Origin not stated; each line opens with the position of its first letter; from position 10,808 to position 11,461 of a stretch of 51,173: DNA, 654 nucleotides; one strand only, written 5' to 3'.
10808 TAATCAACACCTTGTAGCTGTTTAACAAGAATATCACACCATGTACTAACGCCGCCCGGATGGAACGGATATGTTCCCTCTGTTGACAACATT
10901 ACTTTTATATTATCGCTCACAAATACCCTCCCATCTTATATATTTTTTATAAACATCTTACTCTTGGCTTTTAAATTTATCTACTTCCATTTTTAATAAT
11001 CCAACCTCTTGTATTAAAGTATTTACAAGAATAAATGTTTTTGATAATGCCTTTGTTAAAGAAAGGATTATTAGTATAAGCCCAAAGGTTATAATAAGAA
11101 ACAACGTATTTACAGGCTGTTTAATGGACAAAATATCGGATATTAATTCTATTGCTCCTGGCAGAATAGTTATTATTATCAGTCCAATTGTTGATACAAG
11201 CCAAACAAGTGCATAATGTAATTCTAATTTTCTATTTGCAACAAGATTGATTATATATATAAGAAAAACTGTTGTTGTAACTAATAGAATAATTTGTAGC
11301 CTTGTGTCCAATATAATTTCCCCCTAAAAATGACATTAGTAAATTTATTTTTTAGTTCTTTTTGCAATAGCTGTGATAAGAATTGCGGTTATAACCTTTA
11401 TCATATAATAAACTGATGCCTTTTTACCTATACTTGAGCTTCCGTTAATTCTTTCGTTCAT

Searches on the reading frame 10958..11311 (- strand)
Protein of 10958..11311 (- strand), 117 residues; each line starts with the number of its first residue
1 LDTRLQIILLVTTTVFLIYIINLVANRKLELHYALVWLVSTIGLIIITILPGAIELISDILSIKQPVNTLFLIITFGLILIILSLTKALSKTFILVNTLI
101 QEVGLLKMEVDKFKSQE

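Call 3: search_protein_families(library=pfam, proteins=[window:10958-11311:-], max_evalue=0.01)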
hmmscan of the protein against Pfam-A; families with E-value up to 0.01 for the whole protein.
window:10958-11311:- (117 aa): 1 family
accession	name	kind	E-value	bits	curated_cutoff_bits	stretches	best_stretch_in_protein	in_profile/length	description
PF10066.14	DUF2304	-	3.3e-19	69.6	25.5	1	5-107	2-104/106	Uncharacterized conserved protein (DUF2304)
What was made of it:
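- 10958..11311 (-): DUF2304 small membrane protein. Pfam at E 3e-19 (call 3).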

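Call 6: search_protein_families(library=ncbifam, proteins=[window:10958-11311:-], max_evalue=0.01)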
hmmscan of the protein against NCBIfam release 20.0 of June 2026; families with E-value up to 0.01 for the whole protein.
window:10958-11311:- (117 aa): 0 families
